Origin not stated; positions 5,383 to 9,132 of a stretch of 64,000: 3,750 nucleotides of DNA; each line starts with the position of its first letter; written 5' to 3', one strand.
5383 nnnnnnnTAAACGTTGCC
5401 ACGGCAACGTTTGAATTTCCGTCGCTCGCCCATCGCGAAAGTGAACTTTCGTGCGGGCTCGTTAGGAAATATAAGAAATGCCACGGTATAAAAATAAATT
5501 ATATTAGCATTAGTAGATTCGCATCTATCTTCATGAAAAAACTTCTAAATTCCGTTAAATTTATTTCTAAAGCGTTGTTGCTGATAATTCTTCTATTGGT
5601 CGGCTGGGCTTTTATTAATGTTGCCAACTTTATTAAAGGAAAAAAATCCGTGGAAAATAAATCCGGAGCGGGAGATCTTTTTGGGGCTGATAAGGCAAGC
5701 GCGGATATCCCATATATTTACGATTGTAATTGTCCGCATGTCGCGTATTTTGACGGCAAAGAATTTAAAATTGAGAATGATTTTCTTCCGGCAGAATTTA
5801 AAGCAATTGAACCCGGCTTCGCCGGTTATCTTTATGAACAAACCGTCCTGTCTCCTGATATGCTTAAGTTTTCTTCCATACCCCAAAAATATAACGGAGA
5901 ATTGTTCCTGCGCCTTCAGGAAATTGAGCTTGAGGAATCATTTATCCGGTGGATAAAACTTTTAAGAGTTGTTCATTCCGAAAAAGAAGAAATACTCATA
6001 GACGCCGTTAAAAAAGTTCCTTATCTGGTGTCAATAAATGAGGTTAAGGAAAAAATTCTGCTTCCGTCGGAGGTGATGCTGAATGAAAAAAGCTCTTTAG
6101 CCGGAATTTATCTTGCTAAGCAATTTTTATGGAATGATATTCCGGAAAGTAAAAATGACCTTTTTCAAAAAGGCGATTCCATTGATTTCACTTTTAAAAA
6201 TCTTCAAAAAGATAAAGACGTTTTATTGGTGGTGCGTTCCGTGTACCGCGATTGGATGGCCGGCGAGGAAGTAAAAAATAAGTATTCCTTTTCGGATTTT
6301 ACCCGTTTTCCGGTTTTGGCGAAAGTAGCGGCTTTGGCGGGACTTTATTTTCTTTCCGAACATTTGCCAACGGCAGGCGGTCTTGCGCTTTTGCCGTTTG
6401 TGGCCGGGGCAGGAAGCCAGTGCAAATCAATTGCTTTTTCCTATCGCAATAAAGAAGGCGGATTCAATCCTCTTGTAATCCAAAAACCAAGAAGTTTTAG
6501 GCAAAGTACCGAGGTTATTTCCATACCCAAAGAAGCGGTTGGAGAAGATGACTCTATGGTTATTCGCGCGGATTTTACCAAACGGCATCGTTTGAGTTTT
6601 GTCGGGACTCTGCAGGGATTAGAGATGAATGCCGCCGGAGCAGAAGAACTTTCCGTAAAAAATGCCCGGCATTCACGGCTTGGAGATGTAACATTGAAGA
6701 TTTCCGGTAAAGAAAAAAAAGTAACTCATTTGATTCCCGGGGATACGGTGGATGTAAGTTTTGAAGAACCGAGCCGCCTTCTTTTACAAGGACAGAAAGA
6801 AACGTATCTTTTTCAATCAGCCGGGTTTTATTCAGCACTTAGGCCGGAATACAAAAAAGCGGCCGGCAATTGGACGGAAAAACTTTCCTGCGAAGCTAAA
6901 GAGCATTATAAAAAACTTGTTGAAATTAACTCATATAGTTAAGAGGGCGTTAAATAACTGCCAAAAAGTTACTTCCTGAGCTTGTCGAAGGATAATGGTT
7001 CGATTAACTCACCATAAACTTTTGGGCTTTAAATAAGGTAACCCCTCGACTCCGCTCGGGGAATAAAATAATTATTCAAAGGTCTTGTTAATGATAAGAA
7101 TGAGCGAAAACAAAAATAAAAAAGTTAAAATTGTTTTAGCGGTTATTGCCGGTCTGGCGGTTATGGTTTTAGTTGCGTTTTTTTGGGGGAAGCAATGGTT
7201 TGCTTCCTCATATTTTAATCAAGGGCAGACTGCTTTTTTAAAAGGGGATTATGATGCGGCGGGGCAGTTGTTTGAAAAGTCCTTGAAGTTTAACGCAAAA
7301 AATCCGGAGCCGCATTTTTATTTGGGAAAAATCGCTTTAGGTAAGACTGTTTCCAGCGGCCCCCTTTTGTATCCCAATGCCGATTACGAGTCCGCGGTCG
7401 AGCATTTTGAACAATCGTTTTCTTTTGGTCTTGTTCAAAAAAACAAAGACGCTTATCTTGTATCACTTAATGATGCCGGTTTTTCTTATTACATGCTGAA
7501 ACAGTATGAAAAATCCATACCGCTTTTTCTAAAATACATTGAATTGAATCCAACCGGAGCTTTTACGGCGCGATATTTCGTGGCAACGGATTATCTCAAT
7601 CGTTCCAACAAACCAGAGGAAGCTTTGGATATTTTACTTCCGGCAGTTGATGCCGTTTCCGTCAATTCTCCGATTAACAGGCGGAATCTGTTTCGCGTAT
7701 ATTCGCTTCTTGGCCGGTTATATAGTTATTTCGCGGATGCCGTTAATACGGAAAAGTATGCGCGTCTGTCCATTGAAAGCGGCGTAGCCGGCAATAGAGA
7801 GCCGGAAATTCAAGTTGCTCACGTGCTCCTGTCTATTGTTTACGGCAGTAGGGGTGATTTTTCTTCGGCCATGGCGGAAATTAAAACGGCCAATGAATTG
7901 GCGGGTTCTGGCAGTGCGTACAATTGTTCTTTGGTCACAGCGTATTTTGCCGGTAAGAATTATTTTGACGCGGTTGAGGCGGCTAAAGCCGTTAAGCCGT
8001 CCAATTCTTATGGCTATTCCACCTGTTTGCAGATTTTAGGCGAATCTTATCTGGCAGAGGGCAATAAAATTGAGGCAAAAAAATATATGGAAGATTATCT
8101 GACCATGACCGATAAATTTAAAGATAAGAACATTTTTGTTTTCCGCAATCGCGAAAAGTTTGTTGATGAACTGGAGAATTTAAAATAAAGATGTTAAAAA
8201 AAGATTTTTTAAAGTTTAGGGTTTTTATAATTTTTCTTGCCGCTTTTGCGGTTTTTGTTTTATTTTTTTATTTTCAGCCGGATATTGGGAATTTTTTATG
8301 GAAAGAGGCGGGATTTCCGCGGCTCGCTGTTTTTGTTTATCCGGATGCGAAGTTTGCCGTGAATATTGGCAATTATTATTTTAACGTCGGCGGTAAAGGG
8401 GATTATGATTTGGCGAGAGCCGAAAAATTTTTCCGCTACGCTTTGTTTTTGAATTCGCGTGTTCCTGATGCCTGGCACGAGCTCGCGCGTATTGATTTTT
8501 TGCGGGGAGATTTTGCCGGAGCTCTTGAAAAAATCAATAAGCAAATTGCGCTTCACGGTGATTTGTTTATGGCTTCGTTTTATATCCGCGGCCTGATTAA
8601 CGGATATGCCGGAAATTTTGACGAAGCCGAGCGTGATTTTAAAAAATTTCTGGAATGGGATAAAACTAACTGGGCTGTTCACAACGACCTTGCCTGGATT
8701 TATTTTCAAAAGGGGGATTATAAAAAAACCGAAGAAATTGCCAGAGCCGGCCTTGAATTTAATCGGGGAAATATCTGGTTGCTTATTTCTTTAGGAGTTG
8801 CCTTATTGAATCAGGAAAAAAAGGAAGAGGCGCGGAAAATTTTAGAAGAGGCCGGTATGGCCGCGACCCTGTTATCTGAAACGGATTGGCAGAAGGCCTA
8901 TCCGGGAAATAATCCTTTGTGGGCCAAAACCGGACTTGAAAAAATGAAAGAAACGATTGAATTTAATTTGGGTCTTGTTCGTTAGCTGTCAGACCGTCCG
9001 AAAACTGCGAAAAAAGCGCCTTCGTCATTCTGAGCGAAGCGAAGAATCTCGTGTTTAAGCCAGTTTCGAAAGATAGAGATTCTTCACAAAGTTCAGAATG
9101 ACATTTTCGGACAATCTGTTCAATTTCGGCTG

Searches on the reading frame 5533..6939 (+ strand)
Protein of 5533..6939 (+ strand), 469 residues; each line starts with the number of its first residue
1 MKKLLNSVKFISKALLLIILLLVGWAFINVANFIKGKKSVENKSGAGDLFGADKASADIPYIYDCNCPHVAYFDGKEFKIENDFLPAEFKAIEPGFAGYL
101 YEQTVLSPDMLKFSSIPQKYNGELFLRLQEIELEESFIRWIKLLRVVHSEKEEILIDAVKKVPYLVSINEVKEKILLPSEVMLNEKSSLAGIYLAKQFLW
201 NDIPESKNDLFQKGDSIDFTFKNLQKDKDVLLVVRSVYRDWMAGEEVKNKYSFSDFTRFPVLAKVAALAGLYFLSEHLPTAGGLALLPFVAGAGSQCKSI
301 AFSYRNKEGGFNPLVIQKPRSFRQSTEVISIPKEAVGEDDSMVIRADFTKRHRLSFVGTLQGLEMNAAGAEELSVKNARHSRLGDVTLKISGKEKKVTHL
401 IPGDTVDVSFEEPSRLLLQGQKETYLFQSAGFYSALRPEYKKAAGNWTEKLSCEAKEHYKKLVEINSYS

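Call 3: search_protein_families(library=pfam, proteins=[window:5533-6939:+], max_evalue=0.01)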
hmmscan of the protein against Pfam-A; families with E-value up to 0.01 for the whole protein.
window:5533-6939:+ (469 aa): 0 families

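Call 39: find_related_loci(query=A4, collection=metagenome_contigs, flank=6000)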
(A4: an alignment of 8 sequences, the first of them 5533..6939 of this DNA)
Query A4 (469 aa) in metagenome_contigs; peptide patterns used: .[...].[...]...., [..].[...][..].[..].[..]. (x = any residue, [..] = any of these).
469 stretches matched a pattern; 44 encode a relative of the query (tblastn E <= 1e-3); 43 distinct loci.
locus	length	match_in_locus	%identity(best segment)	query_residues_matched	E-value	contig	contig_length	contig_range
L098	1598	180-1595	83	1-469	0e+0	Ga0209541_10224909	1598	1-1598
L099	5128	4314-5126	80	1-269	1e-134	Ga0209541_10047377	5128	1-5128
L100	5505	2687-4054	43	1-464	1e-111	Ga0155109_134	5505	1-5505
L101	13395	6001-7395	43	1-465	3e-109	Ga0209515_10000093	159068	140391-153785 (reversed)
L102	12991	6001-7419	41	1-468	6e-105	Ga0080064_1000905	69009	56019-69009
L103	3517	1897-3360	35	1-468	1e-97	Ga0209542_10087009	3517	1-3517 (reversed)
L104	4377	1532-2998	37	1-468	1e-96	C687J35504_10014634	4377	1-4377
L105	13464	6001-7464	39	1-468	4e-96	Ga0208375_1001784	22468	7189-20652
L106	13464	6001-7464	37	1-468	8e-96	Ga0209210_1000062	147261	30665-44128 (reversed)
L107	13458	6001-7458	36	1-468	2e-95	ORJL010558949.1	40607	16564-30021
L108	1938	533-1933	40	1-447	3e-100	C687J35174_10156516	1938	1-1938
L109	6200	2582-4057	36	1-468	5e-95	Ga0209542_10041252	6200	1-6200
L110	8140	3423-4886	37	1-468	8e-95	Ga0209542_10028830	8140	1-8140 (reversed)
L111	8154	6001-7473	37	1-468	1e-94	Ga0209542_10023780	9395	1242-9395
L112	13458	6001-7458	36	1-468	4e-82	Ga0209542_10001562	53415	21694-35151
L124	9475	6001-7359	31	24-468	1e-62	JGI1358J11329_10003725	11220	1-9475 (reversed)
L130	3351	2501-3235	39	1-250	4e-49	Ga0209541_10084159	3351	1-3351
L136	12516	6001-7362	25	65-468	4e-27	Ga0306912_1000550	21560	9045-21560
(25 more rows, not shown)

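Call 42: search_protein_representatives(protein=window:5533-6939:+)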
Query: 469 residues. Proteins with E-value up to 0.001 (for the whole library): 249; up to 1e-10: 146; up to 1e-30: 48. The best 150 are listed.
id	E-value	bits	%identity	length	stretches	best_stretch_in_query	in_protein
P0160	0.0e+00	1043.7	100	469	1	1-469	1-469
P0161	1.3e-128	446.2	48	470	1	1-468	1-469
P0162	2.8e-114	398.9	44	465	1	1-458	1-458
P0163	1.6e-112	393.1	45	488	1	1-468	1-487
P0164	5.1e-108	378.3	43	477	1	1-468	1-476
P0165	1.4e-107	376.8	46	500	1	1-468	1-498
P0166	4.9e-106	371.7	42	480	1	1-468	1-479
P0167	3.1e-105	369.1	42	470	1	1-465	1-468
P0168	2.7e-104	366.0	45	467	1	1-462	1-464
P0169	4.0e-104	365.4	43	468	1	1-465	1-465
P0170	2.3e-101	356.4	43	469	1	1-460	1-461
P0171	2.0e-99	350.0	40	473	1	1-468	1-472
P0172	2.1e-99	349.8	42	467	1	1-461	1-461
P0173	3.7e-99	349.1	42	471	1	1-463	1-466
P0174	2.4e-97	343.1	42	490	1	1-468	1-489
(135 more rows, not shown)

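Call 53: predict_structure(alignment_id=A5)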
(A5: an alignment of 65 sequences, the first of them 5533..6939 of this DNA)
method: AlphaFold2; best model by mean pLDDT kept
length: 469 residues; sequences in the alignment: 65
mean_pLDDT: 84.3   pTM: 0.78
mean pLDDT of the five models: 84.3, 84.1, 84.0, 83.3, 83.2
residues with pLDDT >= 90: 299; 70-90: 62; 50-70: 63; < 50: 45
segments of 3 or more residues with pLDDT < 50: 36-65, 288-295
pLDDT, mean of each block of 10 residues (from residue 1): 89 96 93 63 43 41 64 97 75 59 79 97 97 91 98 96 97 98 96 93 79 94 97 88 54 55 66 65 53 60 96 93 95 97 95 95 95 98 97 94 97 98 97 87 94 92 65
secondary structure, 60 per line:
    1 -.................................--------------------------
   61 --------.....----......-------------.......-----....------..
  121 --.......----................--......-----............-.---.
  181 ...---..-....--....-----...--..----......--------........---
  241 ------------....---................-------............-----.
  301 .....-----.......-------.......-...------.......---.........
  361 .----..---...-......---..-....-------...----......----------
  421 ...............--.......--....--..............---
elements in order: H2-34 E69-73 E78-83 H97-103 E109-112 E123-129 E134-149 E152-157 E163-167 H168-174 E180-183 H190-193 H196-199 E216-221 E230-237 H253-256 H260-275 H283-294 E300-305 E311-317 E325-331 E342-348 E352-361 E371-373 E375-380 H387-390 E398-400 E405-410 E421-435 H438-444 H447-450 H453-466

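Call 64: search_protein_families(library=pfam, proteins=[L136:526-1779:+, L136:1766-2764:+, L136:7422-8576:+, L106:4583-5917:+, L124:2-1348:-, L124:2609-3562:+], max_evalue=0.01)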
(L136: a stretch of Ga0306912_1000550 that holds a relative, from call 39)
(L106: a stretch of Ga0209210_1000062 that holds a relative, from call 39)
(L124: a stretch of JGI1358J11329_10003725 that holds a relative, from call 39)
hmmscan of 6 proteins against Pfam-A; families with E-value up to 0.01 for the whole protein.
L136:526-1779:+ (418 aa): 1 family
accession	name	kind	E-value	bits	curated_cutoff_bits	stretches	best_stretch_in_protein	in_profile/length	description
PF18604.6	PreAtp-grasp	-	1.4e-05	26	27.5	1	28-116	5-92/94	Pre ATP-grasp domain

L136:1766-2764:+ (333 aa): 7 families
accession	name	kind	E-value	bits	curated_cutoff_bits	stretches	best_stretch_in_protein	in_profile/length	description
PF02390.23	Methyltransf_4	-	8.7e-07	29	24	1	149-206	4-60/173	Putative methyltransferase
PF13847.12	Methyltransf_31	-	2.7e-06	27.6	27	1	148-214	5-72/145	Methyltransferase domain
PF13649.12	Methyltransf_25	-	0.00025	22.1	27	1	150-210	1-59/97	Methyltransferase domain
PF08100.18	Dimerisation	-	0.0015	18.8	25.6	1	10-70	18-73/93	O-methyltransferase dimerisation domain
PF05175.20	MTS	-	0.0016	18.6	23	1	136-209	21-93/170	Methyltransferase small domain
PF00891.24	Methyltransf_2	-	0.0053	16.6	22.3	1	144-207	60-121/210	O-methyltransferase domain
PF01728.25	FtsJ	-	0.0069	16.8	24.1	0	146-214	21-83/181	FtsJ-like methyltransferase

L136:7422-8576:+ (385 aa): 4 families
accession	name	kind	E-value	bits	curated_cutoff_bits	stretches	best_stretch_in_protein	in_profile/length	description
PF07676.18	PD40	-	1.9e-19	69.5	20.9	3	188-207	14-34/38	WD40-like Beta Propeller Repeat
PF00930.27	DPPIV_N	-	1.3e-07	31.1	22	1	162-252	23-121/354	Dipeptidyl peptidase IV (DPP IV) N-terminal region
PF25174.1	Beta-prop_THOC3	-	0.0019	17.7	305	0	189-292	95-189/272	THOC3 beta-propeller domain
PF25460.1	Beta-prop_Aladin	-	0.0054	16.3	171.1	0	163-265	134-228/340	Aladin seven-bladed propeller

L106:4583-5917:+ (445 aa): 11 families
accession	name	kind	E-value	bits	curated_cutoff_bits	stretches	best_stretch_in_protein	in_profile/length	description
PF13671.12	AAA_33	-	1.3e-17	64.9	27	1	6-116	1-114/143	AAA domain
PF13649.12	Methyltransf_25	-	4.6e-15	56.5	27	1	275-365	2-94/97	Methyltransferase domain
PF08241.18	Methyltransf_11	-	1e-14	55.3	21.2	1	275-365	1-88/95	Methyltransferase domain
PF08433.16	KTI12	-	8.1e-11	42.4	22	1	5-147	1-143/271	Chromatin associated protein KTI12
PF13847.12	Methyltransf_31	-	2.3e-10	40.8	27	1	272-381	5-121/145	Methyltransferase domain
PF08242.18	Methyltransf_12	-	5.6e-08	33.9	30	1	275-363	1-91/98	Methyltransferase domain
PF13489.12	Methyltransf_23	-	7.8e-08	32.7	27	1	270-363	22-107/164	Methyltransferase domain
PF13207.12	AAA_17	-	0.0012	19.6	27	1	10-127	1-128/136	AAA domain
PF13238.12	AAA_18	-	0.0054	17.6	29.4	0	10-116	4-107/128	AAA domain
PF01202.28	SKI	-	0.0071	16.9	22.1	0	15-116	3-101/159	Shikimate kinase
PF06414.18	Zeta_toxin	-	0.0074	16.2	22.3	0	2-112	14-135/199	Zeta toxin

L124:2-1348:- (448 aa): 1 family
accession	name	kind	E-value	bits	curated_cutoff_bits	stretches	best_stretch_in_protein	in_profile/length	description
PF00501.34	AMP-binding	-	1.8e-05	24.1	29.9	1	120-311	161-375/384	AMP-binding enzyme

L124:2609-3562:+ (318 aa): 1 family
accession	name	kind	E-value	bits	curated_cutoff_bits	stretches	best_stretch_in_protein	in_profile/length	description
PF01636.29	APH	-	1.5e-21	77.7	23.2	1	26-238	5-218/239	Phosphotransferase enzyme family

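Call 87: search_protein_families(library=ncbifam, proteins=[window:5533-6939:+, L130:1697-2452:+], max_evalue=0.001)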
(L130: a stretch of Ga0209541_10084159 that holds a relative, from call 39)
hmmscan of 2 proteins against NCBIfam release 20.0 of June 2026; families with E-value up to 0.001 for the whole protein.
window:5533-6939:+ (469 aa): 0 families

L130:1697-2452:+ (252 aa): 19 families
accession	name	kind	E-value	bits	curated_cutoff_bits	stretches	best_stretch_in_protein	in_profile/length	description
TIGR03534.1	RF_mod_PrmC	equivalog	2.7e-48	164.6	199.1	1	24-239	33-244/253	peptide chain release factor N(5)-glutamine methyltransferase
TIGR00536.1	hemK_fam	subfamily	2e-35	122.3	115.5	1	28-237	62-268/286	HemK family protein methyltransferase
TIGR03533.1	L3_gln_methyl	equivalog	1.1e-31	110.2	229.7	1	29-215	70-252/284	50S ribosomal protein L3 N(5)-glutamine methyltransferase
NF002421.0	PRK01544.1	equivalog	8.5e-28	97.3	567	1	30-237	65-292/524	bifunctional peptide chain release factor N(5)-glutamine methyltransferase PrmC/tRNA (guanosine(46)-N7)-methyltransferase TrmB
NF011529.0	PRK14968.1-3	equivalog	4e-20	72.1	162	1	82-233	33-176/198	putative methyltransferase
TIGR03704.1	PrmC_rel_meth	equivalog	2.5e-16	59.9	248.8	1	30-215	36-217/251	putative protein N(5)-glutamine methyltransferase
TIGR00537.1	hemK_rel_arch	hypoth_equivalog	7.8e-13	48.5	87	1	85-218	21-144/179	HemK2/MTQ2 family protein methyltransferase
NF011530.0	PRK14968.1-4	equivalog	2.9e-11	43.1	243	1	83-212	39-155/202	putative methyltransferase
NF007023.0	PRK09489.1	equivalog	4.4e-09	36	295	1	85-162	198-272/342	16S rRNA (guanine(1207)-N(2))-methyltransferase RsmC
NF008157.0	PRK10909.1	equivalog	5.3e-08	32.9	302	1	85-166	55-136/199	16S rRNA (guanine(966)-N(2))-methyltransferase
TIGR00095.1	TIGR00095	equivalog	1.3e-06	28.2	117.5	1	85-163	54-136/194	16S rRNA (guanine(966)-N(2))-methyltransferase RsmD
NF001786.0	PRK00517.2-4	equivalog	7.5e-06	25.2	327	1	62-158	124-213/277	50S ribosomal protein L11 methyltransferase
TIGR02987.1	met_A_Alw26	exception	1.3e-05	24.2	353.5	1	64-164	13-125/523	Alw26I/Eco31I/Esp3I family type II restriction adenine-specific DNA-methyltransferase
NF011527.0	PRK14968.1-1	equivalog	2.6e-05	24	242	1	80-212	31-149/192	putative methyltransferase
NF047853.1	tRm6a37MtseTrmN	equivalog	2.7e-05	24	350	1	83-162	43-125/244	tRNA(1)(Val) (adenine(37)-N(6))-methyltransferase TrmN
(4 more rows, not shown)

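Call 90: search_protein_families(library=padloc, proteins=[window:5533-6939:+], max_evalue=0.001)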
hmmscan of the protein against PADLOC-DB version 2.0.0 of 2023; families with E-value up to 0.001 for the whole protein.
window:5533-6939:+ (469 aa): 0 families

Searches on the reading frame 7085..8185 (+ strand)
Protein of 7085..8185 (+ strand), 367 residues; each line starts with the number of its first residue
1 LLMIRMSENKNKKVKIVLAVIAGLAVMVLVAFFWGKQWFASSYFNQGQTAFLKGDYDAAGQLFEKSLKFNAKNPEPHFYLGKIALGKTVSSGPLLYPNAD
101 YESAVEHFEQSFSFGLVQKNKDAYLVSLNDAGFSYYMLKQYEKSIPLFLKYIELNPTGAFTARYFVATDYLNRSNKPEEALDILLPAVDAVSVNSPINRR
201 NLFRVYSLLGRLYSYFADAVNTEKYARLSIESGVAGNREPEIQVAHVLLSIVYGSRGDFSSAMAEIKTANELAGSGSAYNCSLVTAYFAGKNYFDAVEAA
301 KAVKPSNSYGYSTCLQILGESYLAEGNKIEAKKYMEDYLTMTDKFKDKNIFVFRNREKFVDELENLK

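Call 64: search_protein_families(library=pfam, proteins=[window:7085-8185:+], max_evalue=0.01)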
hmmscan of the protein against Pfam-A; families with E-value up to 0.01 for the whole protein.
window:7085-8185:+ (367 aa): 12 families
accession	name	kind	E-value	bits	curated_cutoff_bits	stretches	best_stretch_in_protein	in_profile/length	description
PF07719.23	TPR_2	-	1.3e-15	56.6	27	2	41-71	2-32/34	Tetratricopeptide repeat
PF13424.12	TPR_12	-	1.7e-15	57.4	30.1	1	99-154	17-74/77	Tetratricopeptide repeat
PF13181.12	TPR_8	-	1e-13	50.7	25.7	1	40-73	1-34/34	Tetratricopeptide repeat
PF00515.34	TPR_1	-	1.2e-10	41.2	27.8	2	40-72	1-33/34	Tetratricopeptide repeat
PF13428.12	TPR_14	-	3.4e-07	30.7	23.5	0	48-83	9-44/44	Tetratricopeptide repeat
PF13431.12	TPR_17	-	1.1e-06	28.9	24.4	0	62-102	1-30/34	Tetratricopeptide repeat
PF13174.12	TPR_6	-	2.5e-06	28.2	26.3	0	131-157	6-32/33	Tetratricopeptide repeat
PF13374.12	TPR_10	-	1.2e-05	25.6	27.5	0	126-149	3-26/42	Tetratricopeptide repeat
PF13414.12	TPR_11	-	1.5e-05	25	26.8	1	48-83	2-37/42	TPR repeat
PF12895.13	ANAPC3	-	1.7e-05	25.4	27.2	0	99-185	3-80/82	Anaphase-promoting complex, cyclosome, subunit 3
PF14559.12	TPR_19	-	2.5e-05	25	25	0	51-85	2-36/68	Tetratricopeptide repeat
PF13432.12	TPR_16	-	4.9e-05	24.1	32.7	0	41-74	32-65/65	Tetratricopeptide repeat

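Call 87: search_protein_families(library=ncbifam, proteins=[window:7085-8185:+], max_evalue=0.001)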
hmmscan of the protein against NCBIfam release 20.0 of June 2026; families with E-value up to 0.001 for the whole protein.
window:7085-8185:+ (367 aa): 4 families
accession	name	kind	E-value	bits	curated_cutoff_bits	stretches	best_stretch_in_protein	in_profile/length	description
TIGR02917.1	PEP_TPR_lipo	equivalog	1.4e-14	53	312.2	1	239-345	52-158/899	XrtA/PEP-CTERM system TPR-repeat protein PrsT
NF040959.1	MamA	equivalog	2.9e-07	30.1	200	1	40-186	37-164/204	magnetosome protein MamA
TIGR00990.1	3a0801s09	subfamily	2.1e-06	26.6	757.25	0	110-160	112-162/615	mitochondrial import receptor subunit TOM70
TIGR02521.1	type_IV_pilW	equivalog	5.4e-06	26.1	154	0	40-83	135-178/234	type IV pilus biogenesis/stability protein PilW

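Call 90: search_protein_families(library=padloc, proteins=[window:7085-8185:+], max_evalue=0.001)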
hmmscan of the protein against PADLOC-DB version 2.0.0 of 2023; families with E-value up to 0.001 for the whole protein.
window:7085-8185:+ (367 aa): 0 families

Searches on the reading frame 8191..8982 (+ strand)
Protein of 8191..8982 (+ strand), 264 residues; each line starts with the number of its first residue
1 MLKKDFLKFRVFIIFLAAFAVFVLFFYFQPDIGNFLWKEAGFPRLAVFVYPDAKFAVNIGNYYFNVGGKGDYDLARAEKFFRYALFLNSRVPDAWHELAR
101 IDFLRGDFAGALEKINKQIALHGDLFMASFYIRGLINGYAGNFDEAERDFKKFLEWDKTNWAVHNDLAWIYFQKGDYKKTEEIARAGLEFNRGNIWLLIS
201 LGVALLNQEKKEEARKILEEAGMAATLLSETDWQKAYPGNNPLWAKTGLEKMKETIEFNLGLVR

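Call 64: search_protein_families(library=pfam, proteins=[window:8191-8982:+], max_evalue=0.01)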
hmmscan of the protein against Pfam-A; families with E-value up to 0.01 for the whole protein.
window:8191-8982:+ (264 aa): 14 families
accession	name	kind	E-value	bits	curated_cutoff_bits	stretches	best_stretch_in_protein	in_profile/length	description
PF14559.12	TPR_19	-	5.9e-15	55.8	25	2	140-189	4-53/68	Tetratricopeptide repeat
PF07719.23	TPR_2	-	1.3e-13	50.3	27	0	130-160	4-34/34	Tetratricopeptide repeat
PF13431.12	TPR_17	-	3e-10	40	24.4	1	150-179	2-31/34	Tetratricopeptide repeat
PF13181.12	TPR_8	-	3.3e-09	36.6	25.7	0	130-160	4-34/34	Tetratricopeptide repeat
PF13432.12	TPR_16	-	8.4e-09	36.2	32.7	1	139-186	9-56/65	Tetratricopeptide repeat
PF00515.34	TPR_1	-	3.5e-08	33.4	27.8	0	163-192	3-32/34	Tetratricopeptide repeat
PF13374.12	TPR_10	-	1.3e-07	31.9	27.5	0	198-221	5-28/42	Tetratricopeptide repeat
PF13428.12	TPR_14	-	2.1e-07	31.4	23.5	0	163-201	3-41/44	Tetratricopeptide repeat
PF13424.12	TPR_12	-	7.4e-07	29.7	30.1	0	134-188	10-72/77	Tetratricopeptide repeat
PF12895.13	ANAPC3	-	5.9e-05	23.7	27.2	0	167-221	29-82/82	Anaphase-promoting complex, cyclosome, subunit 3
PF13371.12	TPR_9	-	0.00019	21.8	35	0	73-117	10-54/73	Tetratricopeptide repeat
PF13174.12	TPR_6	-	0.0014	19.6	26.3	0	201-220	6-25/33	Tetratricopeptide repeat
PF07721.20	TPR_4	-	0.0023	18.8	27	0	94-113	3-22/26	Tetratricopeptide repeat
PF23914.1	TPR_CcmH_CycH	-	0.0044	17.3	42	0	91-180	49-140/158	Cytochrome c-type biogenesis protein H TPR domain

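Call 87: search_protein_families(library=ncbifam, proteins=[window:8191-8982:+], max_evalue=0.001)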
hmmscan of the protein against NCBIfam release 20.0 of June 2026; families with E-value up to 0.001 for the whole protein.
window:8191-8982:+ (264 aa): 8 families
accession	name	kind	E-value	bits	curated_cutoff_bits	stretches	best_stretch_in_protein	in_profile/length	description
TIGR02917.1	PEP_TPR_lipo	equivalog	4.6e-10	38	312.2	1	143-221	786-863/899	XrtA/PEP-CTERM system TPR-repeat protein PrsT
TIGR02521.1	type_IV_pilW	equivalog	9.1e-09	35.2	154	1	140-223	44-127/234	type IV pilus biogenesis/stability protein PilW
TIGR00990.1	3a0801s09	subfamily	2.7e-07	29.6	757.25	1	100-217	339-455/615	mitochondrial import receptor subunit TOM70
NF008391.2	PRK11189.1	equivalog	7.9e-07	28.8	250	1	120-219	58-157/297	lipoprotein NlpI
NF040959.1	MamA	equivalog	8.7e-07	28.6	200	1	76-181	89-193/204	magnetosome protein MamA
NF033758.1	gliding_GltE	equivalog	7.1e-05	22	225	1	130-221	225-316/411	adventurous gliding motility TPR repeat lipoprotein GltE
NF052415.1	T3SS_chap_SctY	equivalog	0.00013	22.5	70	0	167-221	12-66/106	type III secretion apparatus assembly chaperone SctY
NF033920.0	C39_PA2778_fam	equivalog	0.0005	19.5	150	0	144-222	173-251/255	PA2778 family cysteine peptidase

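Call 90: search_protein_families(library=padloc, proteins=[window:8191-8982:+], max_evalue=0.001)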
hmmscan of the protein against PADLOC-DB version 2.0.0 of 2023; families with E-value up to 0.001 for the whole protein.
window:8191-8982:+ (264 aa): 0 families
